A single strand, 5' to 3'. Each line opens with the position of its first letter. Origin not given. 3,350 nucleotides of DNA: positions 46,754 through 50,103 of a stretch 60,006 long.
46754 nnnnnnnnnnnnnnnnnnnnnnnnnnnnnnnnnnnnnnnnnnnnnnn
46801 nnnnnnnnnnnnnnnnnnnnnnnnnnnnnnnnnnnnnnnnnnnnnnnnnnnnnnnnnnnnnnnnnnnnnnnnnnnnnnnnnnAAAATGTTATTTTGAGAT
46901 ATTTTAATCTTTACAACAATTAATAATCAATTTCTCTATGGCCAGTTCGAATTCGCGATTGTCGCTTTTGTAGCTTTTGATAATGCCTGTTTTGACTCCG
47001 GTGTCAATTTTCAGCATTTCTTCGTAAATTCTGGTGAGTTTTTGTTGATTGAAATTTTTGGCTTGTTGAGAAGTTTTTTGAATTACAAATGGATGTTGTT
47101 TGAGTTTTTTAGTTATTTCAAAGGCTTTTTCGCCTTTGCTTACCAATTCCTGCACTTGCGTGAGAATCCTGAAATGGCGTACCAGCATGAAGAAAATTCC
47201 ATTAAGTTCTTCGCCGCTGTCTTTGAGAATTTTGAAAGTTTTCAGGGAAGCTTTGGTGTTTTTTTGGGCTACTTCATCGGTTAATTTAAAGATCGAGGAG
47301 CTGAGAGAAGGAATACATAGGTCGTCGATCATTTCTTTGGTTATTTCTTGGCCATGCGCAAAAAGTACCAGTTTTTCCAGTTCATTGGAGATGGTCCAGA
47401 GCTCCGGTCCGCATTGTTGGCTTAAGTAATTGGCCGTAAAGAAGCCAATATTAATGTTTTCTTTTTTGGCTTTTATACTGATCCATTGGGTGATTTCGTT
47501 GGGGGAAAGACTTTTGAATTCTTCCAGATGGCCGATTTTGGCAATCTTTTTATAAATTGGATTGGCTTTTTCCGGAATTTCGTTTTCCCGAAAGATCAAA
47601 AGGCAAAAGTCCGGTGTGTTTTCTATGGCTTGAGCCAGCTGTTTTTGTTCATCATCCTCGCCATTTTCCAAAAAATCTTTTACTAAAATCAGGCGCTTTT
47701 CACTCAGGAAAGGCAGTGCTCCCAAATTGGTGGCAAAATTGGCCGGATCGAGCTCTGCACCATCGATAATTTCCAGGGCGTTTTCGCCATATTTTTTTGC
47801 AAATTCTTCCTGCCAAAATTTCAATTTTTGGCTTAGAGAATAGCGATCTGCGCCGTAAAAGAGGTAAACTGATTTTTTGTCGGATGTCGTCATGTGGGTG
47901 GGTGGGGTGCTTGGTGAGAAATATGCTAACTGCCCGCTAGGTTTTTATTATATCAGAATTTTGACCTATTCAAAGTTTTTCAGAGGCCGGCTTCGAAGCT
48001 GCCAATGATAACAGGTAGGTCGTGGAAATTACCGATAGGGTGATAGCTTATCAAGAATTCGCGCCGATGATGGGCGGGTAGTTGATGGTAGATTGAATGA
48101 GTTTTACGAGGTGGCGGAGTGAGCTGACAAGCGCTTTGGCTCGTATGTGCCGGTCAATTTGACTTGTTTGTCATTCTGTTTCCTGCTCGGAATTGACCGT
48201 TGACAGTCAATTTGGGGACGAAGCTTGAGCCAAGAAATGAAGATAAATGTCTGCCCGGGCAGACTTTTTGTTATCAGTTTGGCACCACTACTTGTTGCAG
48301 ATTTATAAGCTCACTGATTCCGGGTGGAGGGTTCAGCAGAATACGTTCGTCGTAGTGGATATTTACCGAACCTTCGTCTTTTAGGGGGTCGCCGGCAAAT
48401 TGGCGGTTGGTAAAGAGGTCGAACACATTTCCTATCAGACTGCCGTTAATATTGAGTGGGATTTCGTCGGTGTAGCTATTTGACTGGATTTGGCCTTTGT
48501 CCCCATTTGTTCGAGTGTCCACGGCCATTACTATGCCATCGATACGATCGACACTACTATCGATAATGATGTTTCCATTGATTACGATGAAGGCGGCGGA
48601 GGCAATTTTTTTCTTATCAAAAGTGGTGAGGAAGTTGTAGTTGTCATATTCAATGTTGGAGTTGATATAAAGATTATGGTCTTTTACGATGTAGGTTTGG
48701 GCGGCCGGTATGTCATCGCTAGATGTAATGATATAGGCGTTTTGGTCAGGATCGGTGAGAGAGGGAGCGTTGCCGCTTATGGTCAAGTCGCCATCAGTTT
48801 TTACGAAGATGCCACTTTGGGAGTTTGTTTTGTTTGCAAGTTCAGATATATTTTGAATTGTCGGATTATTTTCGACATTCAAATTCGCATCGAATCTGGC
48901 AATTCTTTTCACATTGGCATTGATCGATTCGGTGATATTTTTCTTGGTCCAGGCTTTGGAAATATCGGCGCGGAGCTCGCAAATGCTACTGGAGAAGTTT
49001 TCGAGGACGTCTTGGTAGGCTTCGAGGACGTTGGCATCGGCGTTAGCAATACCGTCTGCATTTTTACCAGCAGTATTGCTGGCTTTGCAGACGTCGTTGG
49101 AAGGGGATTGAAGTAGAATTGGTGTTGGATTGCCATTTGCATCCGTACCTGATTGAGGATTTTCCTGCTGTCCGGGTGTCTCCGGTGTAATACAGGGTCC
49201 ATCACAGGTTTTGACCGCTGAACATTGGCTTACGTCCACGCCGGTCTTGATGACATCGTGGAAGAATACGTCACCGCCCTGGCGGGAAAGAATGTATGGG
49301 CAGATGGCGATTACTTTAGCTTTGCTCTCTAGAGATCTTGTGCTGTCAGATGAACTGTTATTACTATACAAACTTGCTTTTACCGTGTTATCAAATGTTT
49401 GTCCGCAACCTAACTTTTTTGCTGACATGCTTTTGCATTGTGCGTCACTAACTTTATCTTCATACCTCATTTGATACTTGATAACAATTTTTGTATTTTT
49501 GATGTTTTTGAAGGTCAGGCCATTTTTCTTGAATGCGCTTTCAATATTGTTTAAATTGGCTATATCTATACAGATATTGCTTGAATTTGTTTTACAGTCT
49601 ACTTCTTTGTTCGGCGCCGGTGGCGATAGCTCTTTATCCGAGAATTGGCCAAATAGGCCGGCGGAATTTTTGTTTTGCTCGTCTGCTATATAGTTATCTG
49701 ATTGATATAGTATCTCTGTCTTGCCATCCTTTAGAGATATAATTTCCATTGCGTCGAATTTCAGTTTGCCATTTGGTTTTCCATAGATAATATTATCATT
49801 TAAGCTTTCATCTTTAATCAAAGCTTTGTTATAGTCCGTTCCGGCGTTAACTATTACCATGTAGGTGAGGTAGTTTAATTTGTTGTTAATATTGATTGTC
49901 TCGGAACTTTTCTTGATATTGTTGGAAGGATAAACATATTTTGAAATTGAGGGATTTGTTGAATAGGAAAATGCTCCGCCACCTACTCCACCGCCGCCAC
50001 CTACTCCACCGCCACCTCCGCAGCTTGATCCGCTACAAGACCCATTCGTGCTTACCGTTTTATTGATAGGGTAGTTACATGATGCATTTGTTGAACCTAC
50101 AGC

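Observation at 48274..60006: Translationally coupled pair of giant genes (at least 1785 aa + 2110 aa): candidate undescribed envelope or host-interaction machine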

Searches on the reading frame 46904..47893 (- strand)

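Call 10: search_protein_families(library=pfam, proteins=[window:46904-47893:-], max_evalue=0.001)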
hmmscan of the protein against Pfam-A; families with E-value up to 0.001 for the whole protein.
window:46904-47893:- (329 aa): 2 families
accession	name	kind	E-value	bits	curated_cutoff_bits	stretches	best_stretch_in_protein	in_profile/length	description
PF21694.2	DNA_pol3_delta_C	-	1e-27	96.9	27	1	199-307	2-110/121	DNA polymerase III delta subunit, C-terminal domain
PF06144.19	DNA_pol3_delta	-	1.2e-11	45.1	21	1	10-119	1-116/124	DNA polymerase III, delta subunit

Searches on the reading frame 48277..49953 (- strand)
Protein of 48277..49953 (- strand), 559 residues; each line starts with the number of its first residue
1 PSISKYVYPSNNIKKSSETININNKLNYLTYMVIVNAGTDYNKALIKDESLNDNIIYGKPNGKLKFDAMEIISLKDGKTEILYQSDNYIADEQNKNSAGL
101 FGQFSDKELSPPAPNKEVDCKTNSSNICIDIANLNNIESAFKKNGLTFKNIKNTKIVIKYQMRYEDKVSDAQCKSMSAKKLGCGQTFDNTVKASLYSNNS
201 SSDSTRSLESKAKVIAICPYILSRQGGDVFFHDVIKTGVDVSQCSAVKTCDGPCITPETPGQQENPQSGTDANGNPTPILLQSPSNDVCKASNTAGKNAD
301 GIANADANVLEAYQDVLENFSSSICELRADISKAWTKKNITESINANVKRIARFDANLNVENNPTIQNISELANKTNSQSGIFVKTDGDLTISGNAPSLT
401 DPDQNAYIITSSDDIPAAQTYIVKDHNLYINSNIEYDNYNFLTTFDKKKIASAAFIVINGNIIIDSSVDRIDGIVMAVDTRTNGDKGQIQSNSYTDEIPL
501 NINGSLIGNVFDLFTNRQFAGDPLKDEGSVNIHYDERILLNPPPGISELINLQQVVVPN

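Call 55: predict_structure(alignment_id=A5)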
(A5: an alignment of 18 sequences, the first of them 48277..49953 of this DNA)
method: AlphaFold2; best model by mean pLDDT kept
length: 559 residues; sequences in the alignment: 18
mean_pLDDT: 70.9   pTM: 0.61
mean pLDDT of the five models: 70.9, 70.3, 69.8, 67.8, 65.2
residues with pLDDT >= 90: 125; 70-90: 217; 50-70: 90; < 50: 127
segments of 3 or more residues with pLDDT < 50: 114-117, 224-239, 241-271, 274-299, 301-340, 551-559
pLDDT, mean of each block of 10 residues (from residue 1): 91 82 81 93 93 87 90 87 85 56 61 52 71 82 89 92 83 72 82 84 78 80 47 42 44 35 40 45 32 36 39 32 28 39 56 71 75 83 89 90 89 87 93 84 67 90 95 88 79 88 83 81 68 77 71 33
secondary structure, 60 per line:
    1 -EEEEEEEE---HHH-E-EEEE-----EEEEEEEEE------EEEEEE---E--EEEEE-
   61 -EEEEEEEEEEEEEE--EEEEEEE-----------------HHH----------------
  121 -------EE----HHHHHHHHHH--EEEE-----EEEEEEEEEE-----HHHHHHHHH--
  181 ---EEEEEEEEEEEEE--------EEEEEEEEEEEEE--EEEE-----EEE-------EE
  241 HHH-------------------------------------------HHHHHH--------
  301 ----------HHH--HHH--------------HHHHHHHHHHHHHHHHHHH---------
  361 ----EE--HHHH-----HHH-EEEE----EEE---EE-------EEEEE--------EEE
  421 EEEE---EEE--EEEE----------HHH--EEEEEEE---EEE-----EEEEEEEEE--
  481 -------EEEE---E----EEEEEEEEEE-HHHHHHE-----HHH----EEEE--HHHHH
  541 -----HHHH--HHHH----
elements in order: E2-9 E19-22 E28-36 E43-48 E55-59 E62-75 E78-84 H134-143 E146-149 E155-164 H170-178 E184-196 E205-217 E220-223 E229-231 H287-292 H333-351 H369-372 E382-385 E390-392 E405-409 E418-424 E428-430 E433-436 E452-458 E462-464 E470-478 E488-491 E500-509 H511-516 E530-533 H536-540 H546-549 H552-555

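Call 60: fold_search(model_id=the predicted structure, library=pdb)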
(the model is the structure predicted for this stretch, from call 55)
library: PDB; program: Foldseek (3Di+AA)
matches with E <= 10: 850; with E <= 0.001: 4
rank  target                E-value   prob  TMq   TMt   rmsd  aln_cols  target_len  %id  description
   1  7lgr                  3.4e-05  1.00  0.17  0.50   7.1       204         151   12  Streptococcus mutans Collagen binding Protein CNM - N2 Domain (released 2022-01-26)
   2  8jl8                  7.0e-05  1.00  0.16  0.28   9.0       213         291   11  Crystal structure of the collagen binding domain of Cnm from Streptococcus mutans (released 2024-04-10)
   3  2f68                  3.6e-04  1.00  0.18  0.30   7.0       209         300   11  Crystal structure of collagen adhesin (CNA) from S. aureus (released 2006-12-12)
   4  3f83                  4.2e-04  0.99  0.15  0.16  13.8       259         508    6  Structure of fusion complex of the minor pilin CfaE and major pilin CfaB of CFA/I pili from ETEC E. coli (released 2009-08-11)
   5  1amx                  1.2e-03  1.00  0.18  0.54   5.9       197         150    9  COLLAGEN-BINDING DOMAIN FROM A STAPHYLOCOCCUS AUREUS ADHESIN (released 1998-06-24)
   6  7wrk                  1.6e-03  1.00  0.16  0.42   8.5       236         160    7  Structure of hypothetical protein TTHA1873 from Thermus thermophilus (released 2022-03-09)
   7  4hji_B                2.0e-03  0.96  0.14  0.37  12.0       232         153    6  Structure of the CooA pilin subunit from enterotoxigenic Escherichia coli (released 2012-12-19)
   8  2f6a_B                2.4e-03  1.00  0.17  0.28   8.3       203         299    9  Collagen Adhesin and Collagen Complex Structure (released 2006-12-12)
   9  2f6a_A                2.4e-03  1.00  0.15  0.26   9.8       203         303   10  Collagen Adhesin and Collagen Complex Structure (released 2006-12-12)
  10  3qs3_J                2.7e-03  0.91  0.14  0.32  11.5       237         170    8  Crystal structure of the biofilm forming subunit of the E. coli common pilus: donor strand complemented (DSC) EcpA (released 2012-02-22)
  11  5xcc_A                4.1e-03  1.00  0.18  0.21   8.5       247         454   11  X-ray structure of Clostridium perfringens pili protein CppA (released 2018-02-28)
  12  5xcb                  5.8e-03  1.00  0.17  0.29   7.6       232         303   12  X-ray structure of domains D1 and D2 of Clostridium perfringens pili protein CppA (released 2018-02-28)
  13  3f84_B                6.5e-03  0.66  0.12  0.19  13.1       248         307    5  Structure of fusion complex of major pilin CfaB and major pilin CfaB of CFA/I pilus from ETEC E. coli (released 2009-08-11)
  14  4hji_A                8.0e-03  0.66  0.12  0.31  12.2       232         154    8  Structure of the CooA pilin subunit from enterotoxigenic Escherichia coli (released 2012-12-19)
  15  4or1_B                8.4e-03  1.00  0.15  0.52   6.9       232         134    7  Structure and mechanism of fibronectin binding and biofilm formation of enteroaggregative Escherischia coli AAF fimbri (released 2014-12-24)
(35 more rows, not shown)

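Call 91: find_related_loci(query=A5, collection=genome_contigs, flank=10000)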
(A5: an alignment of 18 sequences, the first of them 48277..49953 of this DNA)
Query A5 (559 aa) in genome_contigs; peptide patterns used: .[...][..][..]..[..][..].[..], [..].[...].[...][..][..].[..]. (x = any residue, [..] = any of these).
135 stretches matched a pattern; 82 encode a relative of the query (tblastn E <= 1e-3); the best 80 are kept; 80 distinct loci.
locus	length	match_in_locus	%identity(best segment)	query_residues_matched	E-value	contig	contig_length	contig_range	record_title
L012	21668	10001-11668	51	1-559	2e-157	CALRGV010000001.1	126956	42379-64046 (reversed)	MAG: Candidatus Peribacteria bacterium isolate TH-Jun18-111 genome assembly, contig: TH-Jun18-C143, whole genome shotgun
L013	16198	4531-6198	49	1-559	8e-149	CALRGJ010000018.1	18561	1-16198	MAG: Candidatus Peribacteria bacterium isolate ZH-bin-154 genome assembly, contig: ZH-15May19-c7602, whole genome shotgu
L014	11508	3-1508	50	3-552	7e-144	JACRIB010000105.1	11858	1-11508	MAG: Candidatus Peregrinibacteria bacterium isolate NC_groundwater_1792_Pr3_B-0.1um_42_231 SR-2_scaffold_141_3323451, wh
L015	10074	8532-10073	44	1-550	2e-126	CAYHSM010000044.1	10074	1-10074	MAG TPA_asm: uncultured Candidatus Peribacteria bacterium isolate ERP119705_co15_234 genome assembly, contig: NODE_7929_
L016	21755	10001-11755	40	1-558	4e-120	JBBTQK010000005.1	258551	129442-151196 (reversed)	MAG: Patescibacteria group bacterium isolate H43-bin115_1 H43_bin115_1_000000000005, whole genome shotgun sequence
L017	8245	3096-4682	41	1-558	7e-116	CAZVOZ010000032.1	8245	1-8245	MAG TPA_asm: uncultured Candidatus Peribacteria bacterium isolate SRP219642_co6_300 genome assembly, contig: NODE_8768_l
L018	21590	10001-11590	42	1-559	5e-114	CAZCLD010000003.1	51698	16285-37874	MAG TPA_asm: uncultured Candidatus Peribacteria bacterium isolate SRP077602_co2_303 genome assembly, contig: NODE_999_le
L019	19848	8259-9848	41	1-558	9e-113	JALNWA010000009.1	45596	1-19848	MAG: Candidatus Gracilibacteria bacterium isolate SO_2016_GW1 bin 4 scaffold01528_OW334_2016, whole genome shotgun seque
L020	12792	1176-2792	38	1-558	3e-109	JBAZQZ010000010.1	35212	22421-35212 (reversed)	MAG: Candidatus Gracilibacteria bacterium isolate SO_2017_GW1_136 NODE_5466_length_35212_cov_1.568904_OW334_2017, whole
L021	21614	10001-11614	41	1-558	6e-109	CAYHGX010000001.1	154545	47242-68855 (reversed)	MAG TPA_asm: uncultured Candidatus Peribacteria bacterium isolate ERP119702_co3_212 genome assembly, contig: NODE_21_len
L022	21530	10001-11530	40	1-559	4e-107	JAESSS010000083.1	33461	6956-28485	MAG: Candidatus Gracilibacteria bacterium isolate NORP293 CoAssembly_3438697, whole genome shotgun sequence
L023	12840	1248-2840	40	1-558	5e-106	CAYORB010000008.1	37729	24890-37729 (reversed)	MAG TPA_asm: uncultured Candidatus Peribacteria bacterium isolate SRP077602_co5_415 genome assembly, contig: NODE_5285_l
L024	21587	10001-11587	40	4-558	2e-105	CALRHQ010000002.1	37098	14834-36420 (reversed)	MAG: Candidatus Peribacteria bacterium isolate MaH-04nov19-39 genome assembly, contig: MaH-04nov19-C2545, whole genome s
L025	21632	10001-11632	41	1-558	1e-104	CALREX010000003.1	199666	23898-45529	MAG: Candidatus Peribacteria bacterium isolate Ike-200m-53 genome assembly, contig: Ike-200-c13, whole genome shotgun se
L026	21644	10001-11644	39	3-559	3e-104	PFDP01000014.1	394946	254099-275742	MAG: Candidatus Peregrinibacteria bacterium CG10_big_fil_rev_8_21_14_0_10_36_19 CG10_8_21_14_0.10_scaffold_25_c, whole g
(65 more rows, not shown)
